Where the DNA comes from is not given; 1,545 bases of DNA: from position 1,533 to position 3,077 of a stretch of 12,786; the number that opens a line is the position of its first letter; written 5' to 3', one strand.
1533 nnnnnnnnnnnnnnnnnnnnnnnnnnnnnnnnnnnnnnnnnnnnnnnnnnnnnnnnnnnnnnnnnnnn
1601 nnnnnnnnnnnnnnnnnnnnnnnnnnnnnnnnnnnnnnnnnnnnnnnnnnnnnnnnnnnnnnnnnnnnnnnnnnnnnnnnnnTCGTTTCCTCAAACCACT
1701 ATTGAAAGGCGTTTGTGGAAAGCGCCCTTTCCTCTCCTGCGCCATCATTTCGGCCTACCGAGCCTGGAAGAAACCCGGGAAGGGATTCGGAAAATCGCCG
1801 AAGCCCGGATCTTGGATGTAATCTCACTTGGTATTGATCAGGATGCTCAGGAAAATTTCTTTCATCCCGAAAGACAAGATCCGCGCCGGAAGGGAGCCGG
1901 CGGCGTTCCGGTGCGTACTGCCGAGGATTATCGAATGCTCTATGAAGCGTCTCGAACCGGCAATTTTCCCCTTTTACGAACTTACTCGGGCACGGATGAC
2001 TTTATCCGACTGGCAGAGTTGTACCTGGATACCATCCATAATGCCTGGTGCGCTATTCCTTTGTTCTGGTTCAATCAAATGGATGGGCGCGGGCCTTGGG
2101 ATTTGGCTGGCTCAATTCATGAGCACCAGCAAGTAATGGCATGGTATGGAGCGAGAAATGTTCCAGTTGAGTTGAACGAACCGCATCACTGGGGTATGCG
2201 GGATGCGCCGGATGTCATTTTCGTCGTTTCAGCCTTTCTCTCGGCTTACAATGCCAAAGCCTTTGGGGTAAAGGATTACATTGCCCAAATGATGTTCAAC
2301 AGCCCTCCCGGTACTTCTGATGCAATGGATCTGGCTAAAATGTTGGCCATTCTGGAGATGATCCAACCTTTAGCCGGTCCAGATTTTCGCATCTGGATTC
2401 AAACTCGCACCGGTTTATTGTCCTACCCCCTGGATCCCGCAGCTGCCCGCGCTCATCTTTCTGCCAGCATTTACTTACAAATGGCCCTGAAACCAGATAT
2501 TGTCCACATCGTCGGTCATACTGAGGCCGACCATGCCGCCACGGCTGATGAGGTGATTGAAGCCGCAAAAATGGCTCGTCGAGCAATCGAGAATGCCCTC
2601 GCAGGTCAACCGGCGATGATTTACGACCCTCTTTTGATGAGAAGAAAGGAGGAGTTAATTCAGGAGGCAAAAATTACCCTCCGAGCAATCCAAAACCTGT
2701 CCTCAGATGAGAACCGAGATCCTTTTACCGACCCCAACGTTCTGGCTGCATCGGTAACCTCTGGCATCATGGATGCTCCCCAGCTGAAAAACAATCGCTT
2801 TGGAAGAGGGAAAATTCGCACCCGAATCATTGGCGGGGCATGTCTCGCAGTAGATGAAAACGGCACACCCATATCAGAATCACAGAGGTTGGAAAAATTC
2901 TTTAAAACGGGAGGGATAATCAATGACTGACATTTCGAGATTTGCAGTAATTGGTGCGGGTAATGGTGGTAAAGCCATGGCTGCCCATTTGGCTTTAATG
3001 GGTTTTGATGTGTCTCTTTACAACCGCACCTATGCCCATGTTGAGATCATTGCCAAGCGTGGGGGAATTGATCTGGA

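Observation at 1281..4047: Single-chain B12-domain/mutase-like fusion translationally coupled to an opine-dehydrogenase-family enzyme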

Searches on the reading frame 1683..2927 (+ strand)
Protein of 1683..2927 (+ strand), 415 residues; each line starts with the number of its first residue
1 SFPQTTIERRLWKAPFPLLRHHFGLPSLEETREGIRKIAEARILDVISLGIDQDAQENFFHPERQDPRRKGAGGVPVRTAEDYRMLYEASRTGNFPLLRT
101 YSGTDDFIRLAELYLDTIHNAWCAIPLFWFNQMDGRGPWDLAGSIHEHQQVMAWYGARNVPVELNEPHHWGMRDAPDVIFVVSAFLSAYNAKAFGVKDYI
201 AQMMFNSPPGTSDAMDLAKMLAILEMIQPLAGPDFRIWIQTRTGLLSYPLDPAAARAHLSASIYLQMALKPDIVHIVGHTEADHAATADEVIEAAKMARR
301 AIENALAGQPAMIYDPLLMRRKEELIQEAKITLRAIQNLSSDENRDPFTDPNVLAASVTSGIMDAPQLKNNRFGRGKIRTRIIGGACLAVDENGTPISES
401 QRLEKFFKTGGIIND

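Call 19: search_protein_representatives(protein=window:1683-2927:+)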
Query: 415 residues. Proteins with E-value up to 0.001 (for the whole library): 577; up to 1e-10: 386; up to 1e-30: 167. The best 150 are listed.
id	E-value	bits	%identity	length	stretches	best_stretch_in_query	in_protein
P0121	1.0e-148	512.2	58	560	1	2-405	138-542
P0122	2.7e-141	487.8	54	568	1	2-404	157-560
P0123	1.0e-127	443.1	52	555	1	9-403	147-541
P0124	1.8e-126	439.0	75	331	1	2-256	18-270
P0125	1.3e-125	436.2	53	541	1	8-409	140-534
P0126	2.3e-121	422.2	49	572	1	17-402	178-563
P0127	8.7e-121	420.3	48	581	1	2-407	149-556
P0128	2.7e-119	415.4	51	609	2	9-231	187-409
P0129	7.1e-117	407.4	47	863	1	12-389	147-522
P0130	3.0e-116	405.3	47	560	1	8-406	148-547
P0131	1.1e-114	400.2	48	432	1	1-404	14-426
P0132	3.8e-114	398.4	65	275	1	133-405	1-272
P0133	9.6e-113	393.8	46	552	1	14-405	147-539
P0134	1.6e-112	393.1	47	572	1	12-408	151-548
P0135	1.5e-110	386.5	78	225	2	93-265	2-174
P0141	1.7e-104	366.6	46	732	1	9-404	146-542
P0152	8.8e-84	298.4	38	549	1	6-406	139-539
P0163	1.3e-74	268.2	41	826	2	10-335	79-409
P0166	5.6e-72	259.5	40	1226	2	17-326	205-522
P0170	4.3e-68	246.7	38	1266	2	18-339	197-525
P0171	2.0e-66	241.2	38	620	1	9-392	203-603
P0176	3.8e-60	220.6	37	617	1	7-341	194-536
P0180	3.0e-59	217.6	37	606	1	10-402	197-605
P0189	2.2e-53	198.3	36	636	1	13-398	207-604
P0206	3.7e-48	181.1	36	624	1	15-403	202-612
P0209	4.7e-47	177.4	35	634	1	17-404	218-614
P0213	1.9e-45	172.1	39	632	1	19-403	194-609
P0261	4.8e-36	141.2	33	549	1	25-369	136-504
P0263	1.1e-34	136.7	30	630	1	34-410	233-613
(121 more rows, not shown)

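Call 20: search_protein_families(library=pfam, proteins=[P0166, P0170, P0129, P0163, P0141, P0189, P0209, P0263, P0152, P0131], max_evalue=0.01)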
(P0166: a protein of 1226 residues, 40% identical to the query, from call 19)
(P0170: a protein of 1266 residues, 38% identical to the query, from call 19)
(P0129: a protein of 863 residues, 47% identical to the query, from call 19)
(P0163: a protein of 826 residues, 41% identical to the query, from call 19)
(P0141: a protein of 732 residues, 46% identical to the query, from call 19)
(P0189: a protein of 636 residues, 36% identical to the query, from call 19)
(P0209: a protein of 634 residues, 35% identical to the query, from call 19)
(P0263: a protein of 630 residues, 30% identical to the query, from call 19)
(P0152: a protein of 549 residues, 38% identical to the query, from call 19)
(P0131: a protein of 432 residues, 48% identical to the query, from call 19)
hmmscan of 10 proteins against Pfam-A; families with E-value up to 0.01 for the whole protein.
P0166 (1226 aa): 2 families
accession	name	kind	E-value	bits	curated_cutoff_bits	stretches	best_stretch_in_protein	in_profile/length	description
PF13941.12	MutL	-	7.2e-76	256.2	27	1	706-1220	1-450/450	MutL protein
PF02310.24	B12-binding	-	1.1e-05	25.7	32.1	1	13-74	2-61/121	B12 binding domain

P0170 (1266 aa): 3 families
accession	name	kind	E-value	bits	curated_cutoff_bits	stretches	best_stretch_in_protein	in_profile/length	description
PF13941.12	MutL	-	2.4e-82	277.5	27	2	679-1009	1-299/450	MutL protein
PF05378.19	Hydant_A_N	-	0.00032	20.9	25.2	0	682-735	4-57/176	Hydantoinase/oxoprolinase N-terminal region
PF02310.24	B12-binding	-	0.0034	17.6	32.1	0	5-104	2-91/121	B12 binding domain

P0129 (863 aa): 4 families
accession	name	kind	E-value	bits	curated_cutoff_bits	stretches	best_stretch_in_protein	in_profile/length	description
PF02955.21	GSH-S_ATP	-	1.1e-15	57.9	23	1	705-839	33-170/175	Prokaryotic glutathione synthetase, ATP-grasp domain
PF08443.16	RimK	-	6.4e-09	36.1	21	1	739-851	70-184/188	RimK-like ATP-grasp domain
PF06368.17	Met_asp_mut_E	-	1.5e-06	27.5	26.6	1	153-517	21-383/441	Methylaspartate mutase E chain (MutE)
PF02310.24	B12-binding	-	1.8e-06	28.2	32.1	1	6-103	2-97/121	B12 binding domain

P0163 (826 aa): 1 family
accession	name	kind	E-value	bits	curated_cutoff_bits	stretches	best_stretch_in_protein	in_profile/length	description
PF13941.12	MutL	-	1.7e-55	189.1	27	1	568-810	1-218/450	MutL protein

P0141 (732 aa): 2 families
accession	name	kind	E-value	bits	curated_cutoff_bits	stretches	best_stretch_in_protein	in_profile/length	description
PF02310.24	B12-binding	-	7.4e-07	29.5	32.1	1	2-67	2-67/121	B12 binding domain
PF08291.16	Peptidase_M15_3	-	0.00052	20.6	23.2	1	603-679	27-102/108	Peptidase M15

P0189 (636 aa): 0 families

P0209 (634 aa): 0 families

P0263 (630 aa): 0 families

P0152 (549 aa): 0 families

P0131 (432 aa): 0 families
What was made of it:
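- On Glutamate mutase (GlmS+GlmE, EC 5.4.99.1): The distant relative P0129 scores 27.5 bits, just above the cut-off (call 20).
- On AdoCbl-dependent (class I, base-off/His-on) isomerase superfamily: MutL (PF13941) is fused to family members P0166, P0170 and P0163 (call 20).
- P0166, P0170 and P0163 are fused to MutL/GlmL (PF13941, E down to 2e-82), the protein encoded with glutamate mutase (call 20). P0129 is fused to an ATP-grasp domain (call 20). Relatives are fused to MutL (call 20). MutL reactivase-type fusions exist (call 20).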

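Call 31: find_homologous_proteins(query=P0189, max_evalue=1e-10)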
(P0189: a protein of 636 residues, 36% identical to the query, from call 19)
Query P0189 (636 aa): 3242 proteins with E <= 1e-10 among 8000 candidates; the best 120 are listed.
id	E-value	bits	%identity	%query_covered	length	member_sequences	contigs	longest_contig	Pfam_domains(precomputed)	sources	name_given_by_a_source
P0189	0.0e+0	1462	100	100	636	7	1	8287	-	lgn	-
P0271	0.0e+0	1163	76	97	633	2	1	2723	-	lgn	-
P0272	0.0e+0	1161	76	97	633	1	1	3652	-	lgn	-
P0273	0.0e+0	1137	75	97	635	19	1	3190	-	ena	-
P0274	0.0e+0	1133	74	98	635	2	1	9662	-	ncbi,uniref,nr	ncbi:hypothetical protein [Schnuerera sp.]|uniref:hypothetical protein n=1 Tax=Schnuerera sp. TaxID=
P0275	0.0e+0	1131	74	98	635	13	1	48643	-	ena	-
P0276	0.0e+0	1124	74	98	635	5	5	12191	-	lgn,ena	-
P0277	0.0e+0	1121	75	98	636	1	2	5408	-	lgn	-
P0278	0.0e+0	1120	74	98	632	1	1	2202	-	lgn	-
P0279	0.0e+0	1119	74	97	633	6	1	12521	-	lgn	-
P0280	0.0e+0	1116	74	98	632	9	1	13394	-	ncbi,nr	ncbi:MAG: cobalamin-binding protein [Tissierellia bacterium]|nr:cobalamin-binding protein [Tissierel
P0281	0.0e+0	1115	74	98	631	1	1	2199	-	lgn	-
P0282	0.0e+0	1112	74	98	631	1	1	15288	-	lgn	-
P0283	0.0e+0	1111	74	98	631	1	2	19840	-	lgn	-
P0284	0.0e+0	1111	74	98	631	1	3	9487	-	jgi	-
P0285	0.0e+0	1110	74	98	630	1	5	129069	-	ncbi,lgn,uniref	ncbi:hypothetical protein [Anaerosalibacter bizertensis]|uniref:hypothetical protein n=1 Tax=Anaeros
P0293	0.0e+0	1100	72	98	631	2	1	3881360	-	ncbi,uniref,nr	ncbi:cobalamin-binding protein [Proteiniborus sp. MB09-C3]|uniref:cobalamin-binding protein n=1 Tax=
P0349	0.0e+0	1034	69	98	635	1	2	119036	PF02310.25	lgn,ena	-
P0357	0.0e+0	1031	69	97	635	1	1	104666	-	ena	-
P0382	0.0e+0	1023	68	97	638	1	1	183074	-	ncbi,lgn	-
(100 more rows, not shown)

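Call 32: find_encoding_contigs(protein=P0293, flank=10000, max_places=2)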
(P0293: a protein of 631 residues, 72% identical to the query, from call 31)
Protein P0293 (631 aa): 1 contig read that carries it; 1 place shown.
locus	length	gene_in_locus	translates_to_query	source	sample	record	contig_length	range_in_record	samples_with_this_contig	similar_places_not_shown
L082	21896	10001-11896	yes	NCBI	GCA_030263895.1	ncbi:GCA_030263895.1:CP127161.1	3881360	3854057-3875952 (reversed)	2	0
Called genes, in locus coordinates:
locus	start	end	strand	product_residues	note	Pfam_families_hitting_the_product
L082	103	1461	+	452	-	PF01979:Amidohydro_1, PF07969:Amidohydro_3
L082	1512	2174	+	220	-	PF07969:Amidohydro_3 (weak), PF01979:Amidohydro_1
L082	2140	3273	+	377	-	PF01979:Amidohydro_1, PF07969:Amidohydro_3 (weak), PF13382:Adenine_deam_C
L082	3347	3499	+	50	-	PF09388:SpoOE-like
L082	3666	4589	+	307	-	PF03547:Mem_trans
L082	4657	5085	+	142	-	PF22817:ApeP-like, PF07977:FabA, PF22818:ApeI-like, PF01575:MaoC_dehydratas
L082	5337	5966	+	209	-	PF01047:MarR (faint), PF13412:HTH_24, PF08484:Methyltransf_14 (weak), PF17836:PglD_N (faint), PF22674:C2185-like_N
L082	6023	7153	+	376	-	PF01041:DegT_DnrJ_EryC1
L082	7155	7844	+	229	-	PF02397:Bac_transf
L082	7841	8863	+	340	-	PF21360:PylC-like_N, PF14397:ATPgrasp_ST (faint), PF02655:ATP-grasp_3, PF08443:RimK (weak), PF15632:ATPgrasp_Ter (weak)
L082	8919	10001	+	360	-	PF01210:NAD_Gly3P_dh_N, PF02558:ApbA, PF03446:NAD_binding_2, PF03721:UDPG_MGDP_dh_N (weak), PF03807:F420_oxidored, PF02317:Octopine_DH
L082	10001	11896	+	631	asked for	-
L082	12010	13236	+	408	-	PF13692:Glyco_trans_1_4 (faint), PF00534:Glycos_transf_1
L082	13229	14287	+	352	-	PF01073:3Beta_HSD, PF01370:Epimerase, PF02719:Polysacc_synt_2, PF04321:RmlD_sub_bind, PF05368:NmrA, PF13460:NAD_binding_10, PF16363:GDP_Man_Dehyd, PF08485:Polysacc_syn_2C, +2 more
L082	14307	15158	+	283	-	PF01370:Epimerase, PF04321:RmlD_sub_bind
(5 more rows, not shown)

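Call 33: find_encoding_contigs(protein=P0285, flank=10000, max_places=2)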
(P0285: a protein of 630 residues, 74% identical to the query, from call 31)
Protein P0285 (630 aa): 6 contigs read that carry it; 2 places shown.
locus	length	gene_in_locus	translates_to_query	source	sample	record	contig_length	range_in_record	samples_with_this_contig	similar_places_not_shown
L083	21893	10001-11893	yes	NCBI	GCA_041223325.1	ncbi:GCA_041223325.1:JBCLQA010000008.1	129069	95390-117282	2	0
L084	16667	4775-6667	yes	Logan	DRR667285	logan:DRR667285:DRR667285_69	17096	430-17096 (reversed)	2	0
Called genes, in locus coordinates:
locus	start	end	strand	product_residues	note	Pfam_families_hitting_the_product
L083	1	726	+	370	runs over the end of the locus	PF03979:Sigma70_r1_1, PF00140:Sigma70_r1_2, PF04542:Sigma70_r2, PF04539:Sigma70_r3, PF04545:Sigma70_r4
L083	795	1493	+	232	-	PF12847:Methyltransf_18, PF04816:TrmK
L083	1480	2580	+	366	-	PF01784:DUF34_NIF3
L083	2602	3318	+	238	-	PF24481:CT398_CC (weak), PF02591:Zn_ribbon_9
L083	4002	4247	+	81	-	-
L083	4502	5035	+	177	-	PF07155:ECF-ribofla_trS, PF12822:ECF_trnsprt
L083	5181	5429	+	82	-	-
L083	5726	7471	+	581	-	PF22904:NOMO1-like_2nd (faint), PF17210:SdrD_B (faint), PF17802:SpaA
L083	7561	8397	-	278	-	PF02749:QRPTase_N, PF01729:QRPTase_C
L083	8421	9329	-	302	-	PF02445:NadA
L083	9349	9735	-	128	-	PF01042:Ribonuc_L-PSP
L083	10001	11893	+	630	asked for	-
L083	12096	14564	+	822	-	PF00015:MCPsignal, PF00496:SBP_bac_5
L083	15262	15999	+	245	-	PF01881:Cas_Cas6_C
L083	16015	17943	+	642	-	PF09484:Cas_TM1802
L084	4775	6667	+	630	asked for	-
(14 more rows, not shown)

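Call 34: find_encoding_contigs(protein=P0382, flank=8000, max_places=1)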
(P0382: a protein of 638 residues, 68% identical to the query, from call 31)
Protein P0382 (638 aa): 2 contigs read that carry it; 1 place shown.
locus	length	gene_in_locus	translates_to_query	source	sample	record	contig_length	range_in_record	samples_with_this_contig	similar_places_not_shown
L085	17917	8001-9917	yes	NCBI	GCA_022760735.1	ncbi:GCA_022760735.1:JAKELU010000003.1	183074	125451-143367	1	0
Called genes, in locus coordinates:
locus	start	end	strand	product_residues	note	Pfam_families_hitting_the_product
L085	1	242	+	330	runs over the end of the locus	PF01867:Cas_Cas1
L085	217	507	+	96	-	PF09827:CRISPR_Cas2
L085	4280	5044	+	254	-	PF00376:MerR, PF13411:MerR_1, PF07739:TipAS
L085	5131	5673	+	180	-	PF02525:Flavodoxin_2, PF03358:FMN_red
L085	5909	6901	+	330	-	PF02655:ATP-grasp_3 (weak), PF07478:Dala_Dala_lig_C, PF13535:ATP-grasp_4 (weak)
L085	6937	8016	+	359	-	PF01210:NAD_Gly3P_dh_N, PF02558:ApbA, PF03446:NAD_binding_2 (weak), PF03807:F420_oxidored (weak), PF02317:Octopine_DH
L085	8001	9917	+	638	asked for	-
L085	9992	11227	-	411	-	PF02073:Peptidase_M29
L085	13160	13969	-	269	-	PF06342:DUF1057, PF00561:Abhydrolase_1, PF12146:Hydrolase_4, PF12697:Abhydrolase_6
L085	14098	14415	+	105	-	-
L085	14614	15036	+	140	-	PF03479:PCC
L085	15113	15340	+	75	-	-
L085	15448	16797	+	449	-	PF01595:CNNM, PF00571:CBS (weak), PF03471:CorC_HlyC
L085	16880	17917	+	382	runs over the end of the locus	PF01594:AI-2E_transport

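Call 35: find_encoding_contigs(protein=P0349, flank=8000, max_places=1)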
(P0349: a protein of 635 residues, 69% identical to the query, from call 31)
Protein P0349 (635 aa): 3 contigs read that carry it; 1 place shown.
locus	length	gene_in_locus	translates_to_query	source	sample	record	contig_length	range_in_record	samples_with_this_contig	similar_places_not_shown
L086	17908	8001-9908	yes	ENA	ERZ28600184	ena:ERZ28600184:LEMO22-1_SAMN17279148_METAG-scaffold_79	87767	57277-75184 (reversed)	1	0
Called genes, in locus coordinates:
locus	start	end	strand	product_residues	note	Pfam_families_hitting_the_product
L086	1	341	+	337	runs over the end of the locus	PF00534:Glycos_transf_1, PF13692:Glyco_trans_1_4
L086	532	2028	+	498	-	PF14296:O-ag_pol_Wzy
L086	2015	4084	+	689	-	PF01522:Polysacc_deac_1, PF15632:ATPgrasp_Ter (weak)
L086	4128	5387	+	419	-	PF13692:Glyco_trans_1_4 (weak)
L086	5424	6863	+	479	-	-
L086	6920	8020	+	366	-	PF00070:Pyr_redox (faint), PF01210:NAD_Gly3P_dh_N, PF02254:TrkA_N (faint), PF02558:ApbA, PF03446:NAD_binding_2, PF03721:UDPG_MGDP_dh_N (faint), PF03807:F420_oxidored (weak), PF02317:Octopine_DH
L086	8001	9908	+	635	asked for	PF02310:B12-binding (weak)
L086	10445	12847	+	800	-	PF00133:tRNA-synt_1, PF09334:tRNA-synt_1g, PF13603:tRNA-synt_1_2, PF00133:tRNA-synt_1, PF08264:Anticodon_1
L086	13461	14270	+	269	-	PF02535:Zip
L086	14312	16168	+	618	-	PF03372:Exo_endo_phos, PF16138:DUF4846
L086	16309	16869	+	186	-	PF01694:Rhomboid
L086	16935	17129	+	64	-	-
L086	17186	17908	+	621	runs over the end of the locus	PF13377:Peripla_BP_3, PF13407:Peripla_BP_4 (weak), PF02518:HATPase_c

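Call 36: find_encoding_contigs(protein=P0357, flank=8000, max_places=1)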
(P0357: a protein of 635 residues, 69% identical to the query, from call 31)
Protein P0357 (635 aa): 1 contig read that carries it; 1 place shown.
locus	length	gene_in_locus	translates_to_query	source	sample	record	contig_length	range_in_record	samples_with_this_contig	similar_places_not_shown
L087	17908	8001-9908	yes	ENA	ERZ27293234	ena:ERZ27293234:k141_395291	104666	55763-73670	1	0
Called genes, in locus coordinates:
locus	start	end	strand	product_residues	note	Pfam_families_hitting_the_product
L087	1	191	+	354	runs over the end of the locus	PF01924:HypD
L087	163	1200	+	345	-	PF00586:AIRS, PF02769:AIRS_C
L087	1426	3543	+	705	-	PF00989:PAS, PF08447:PAS_3, PF08448:PAS_4 (weak), PF13426:PAS_9, PF00990:GGDEF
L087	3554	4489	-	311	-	PF03816:LytR_cpsA_psr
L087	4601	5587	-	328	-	PF01073:3Beta_HSD, PF01370:Epimerase, PF02719:Polysacc_synt_2, PF04321:RmlD_sub_bind (weak), PF05368:NmrA, PF13460:NAD_binding_10, PF16363:GDP_Man_Dehyd, PF07993:NAD_binding_4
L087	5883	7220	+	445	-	PF01743:PolyA_pol, PF12627:PolyA_pol_RNAbd, PF01966:HD (weak)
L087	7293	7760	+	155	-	PF12900:Pyridox_ox_2, PF01243:PNPOx_N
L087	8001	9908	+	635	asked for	-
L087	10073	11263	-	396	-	PF00753:Lactamase_B, PF19583:ODP, PF12706:Lactamase_B_2, PF00258:Flavodoxin_1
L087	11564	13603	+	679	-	PF02743:dCache_1, PF22673:MCP-like_PDC_1, PF00672:HAMP (weak), PF00015:MCPsignal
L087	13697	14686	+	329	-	PF02423:OCD_Mu_crystall, PF01488:Shikimate_DH (weak)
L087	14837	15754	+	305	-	PF00892:EamA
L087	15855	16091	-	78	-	PF11823:Se_S_carrier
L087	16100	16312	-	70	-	PF01206:TusA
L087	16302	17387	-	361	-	PF04143:Sulf_transp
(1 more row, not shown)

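Call 44: list_cluster_members(proteins=[P0166, P0170, P0129, P0171, P0176, P0180, P0206, P0213, P0261, P0121])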
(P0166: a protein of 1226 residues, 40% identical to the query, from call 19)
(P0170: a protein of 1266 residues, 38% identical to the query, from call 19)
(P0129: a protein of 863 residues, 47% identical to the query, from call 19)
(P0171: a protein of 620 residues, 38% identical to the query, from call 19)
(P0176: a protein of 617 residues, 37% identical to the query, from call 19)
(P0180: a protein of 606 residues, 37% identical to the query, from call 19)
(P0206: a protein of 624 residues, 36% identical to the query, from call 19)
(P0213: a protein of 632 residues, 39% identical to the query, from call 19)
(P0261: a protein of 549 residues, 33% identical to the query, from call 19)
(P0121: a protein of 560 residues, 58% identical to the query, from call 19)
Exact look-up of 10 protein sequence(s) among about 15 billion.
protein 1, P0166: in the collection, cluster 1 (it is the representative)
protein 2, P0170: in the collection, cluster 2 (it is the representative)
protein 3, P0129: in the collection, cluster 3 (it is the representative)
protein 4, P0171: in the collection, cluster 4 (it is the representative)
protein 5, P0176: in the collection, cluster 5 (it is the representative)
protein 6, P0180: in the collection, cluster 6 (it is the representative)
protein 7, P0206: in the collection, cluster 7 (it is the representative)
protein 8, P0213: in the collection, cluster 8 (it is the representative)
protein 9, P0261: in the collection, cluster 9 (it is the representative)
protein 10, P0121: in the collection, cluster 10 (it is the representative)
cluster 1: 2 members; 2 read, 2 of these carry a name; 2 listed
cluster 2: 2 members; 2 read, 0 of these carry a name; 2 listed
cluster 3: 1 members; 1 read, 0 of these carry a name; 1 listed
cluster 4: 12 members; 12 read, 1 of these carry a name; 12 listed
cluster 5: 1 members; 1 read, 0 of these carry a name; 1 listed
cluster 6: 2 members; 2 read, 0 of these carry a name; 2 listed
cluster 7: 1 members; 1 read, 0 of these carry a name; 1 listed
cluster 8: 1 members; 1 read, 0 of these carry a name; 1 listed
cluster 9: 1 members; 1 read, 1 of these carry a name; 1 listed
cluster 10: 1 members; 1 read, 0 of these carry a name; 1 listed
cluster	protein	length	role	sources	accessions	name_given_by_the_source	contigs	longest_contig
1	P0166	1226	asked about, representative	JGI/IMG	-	uncharacterized protein (TIGR01319 family)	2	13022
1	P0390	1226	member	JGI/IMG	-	uncharacterized protein (TIGR01319 family)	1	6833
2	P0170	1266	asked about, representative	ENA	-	-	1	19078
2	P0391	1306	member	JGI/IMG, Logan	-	-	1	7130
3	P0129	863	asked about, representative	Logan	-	-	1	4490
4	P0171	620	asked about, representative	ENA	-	-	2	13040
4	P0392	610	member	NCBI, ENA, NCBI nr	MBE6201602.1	MAG: hypothetical protein E7134_05375 [Rikenellaceae bacterium] | hypothetical protein [Rikenellaceae bacterium]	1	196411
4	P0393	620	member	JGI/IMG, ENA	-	-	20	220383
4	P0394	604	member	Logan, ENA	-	-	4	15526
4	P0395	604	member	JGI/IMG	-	-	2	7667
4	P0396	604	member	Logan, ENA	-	-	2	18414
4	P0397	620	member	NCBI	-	-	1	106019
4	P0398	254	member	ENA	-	-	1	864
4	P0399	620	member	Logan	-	-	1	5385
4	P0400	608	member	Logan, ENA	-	-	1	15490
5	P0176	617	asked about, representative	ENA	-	-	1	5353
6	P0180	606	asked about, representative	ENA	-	-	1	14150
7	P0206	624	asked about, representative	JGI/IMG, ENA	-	-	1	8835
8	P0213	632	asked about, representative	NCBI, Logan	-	-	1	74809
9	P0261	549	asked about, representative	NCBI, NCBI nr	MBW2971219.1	hypothetical protein KY320_03605, partial [Candidatus Woesearchaeota archaeon] | hypothetical protein [Candidatus Woesearchaeota archaeon]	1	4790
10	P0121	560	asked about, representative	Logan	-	-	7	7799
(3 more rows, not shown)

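Call 45: find_encoding_contigs(protein=P0393, flank=8000, max_places=2)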
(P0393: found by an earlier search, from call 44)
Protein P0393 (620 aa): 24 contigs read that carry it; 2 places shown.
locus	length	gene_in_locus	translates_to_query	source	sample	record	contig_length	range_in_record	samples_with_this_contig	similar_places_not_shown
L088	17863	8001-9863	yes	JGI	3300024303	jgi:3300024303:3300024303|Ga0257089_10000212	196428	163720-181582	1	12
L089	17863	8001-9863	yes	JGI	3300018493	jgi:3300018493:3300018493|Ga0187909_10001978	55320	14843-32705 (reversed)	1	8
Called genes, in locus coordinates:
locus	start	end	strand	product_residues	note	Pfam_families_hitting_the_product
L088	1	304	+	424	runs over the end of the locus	-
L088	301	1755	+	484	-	PF01943:Polysacc_synt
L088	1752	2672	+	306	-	PF00535:Glycos_transf_2, PF10111:Glyco_tranf_2_2 (weak), PF13641:Glyco_tranf_2_3 (weak)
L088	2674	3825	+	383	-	PF13439:Glyco_transf_4, PF00534:Glycos_transf_1, PF13692:Glyco_trans_1_4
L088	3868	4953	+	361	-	PF14307:Glyco_tran_WbsX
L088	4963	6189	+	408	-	PF13439:Glyco_transf_4 (weak), PF00534:Glycos_transf_1, PF13692:Glyco_trans_1_4 (weak)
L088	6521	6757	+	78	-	-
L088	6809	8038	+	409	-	PF21360:PylC-like_N (faint), PF02655:ATP-grasp_3, PF01071:GARS_A, PF02222:ATP-grasp (weak), PF02786:CPSase_L_D2 (weak), PF07478:Dala_Dala_lig_C, PF13535:ATP-grasp_4, PF18603:LAL_C2 (weak)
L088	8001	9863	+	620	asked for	-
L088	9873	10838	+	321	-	PF14397:ATPgrasp_ST, PF14398:ATPgrasp_YheCD (faint)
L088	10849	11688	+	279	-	PF00248:Aldo_ket_red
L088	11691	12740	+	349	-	PF09587:PGA_cap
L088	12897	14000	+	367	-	PF02317:Octopine_DH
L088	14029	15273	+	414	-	PF01041:DegT_DnrJ_EryC1, PF00155:Aminotran_1_2 (weak), PF01041:DegT_DnrJ_EryC1 (weak)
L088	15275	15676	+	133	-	PF19480:DUF6016, PF07883:Cupin_2 (weak)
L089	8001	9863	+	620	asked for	-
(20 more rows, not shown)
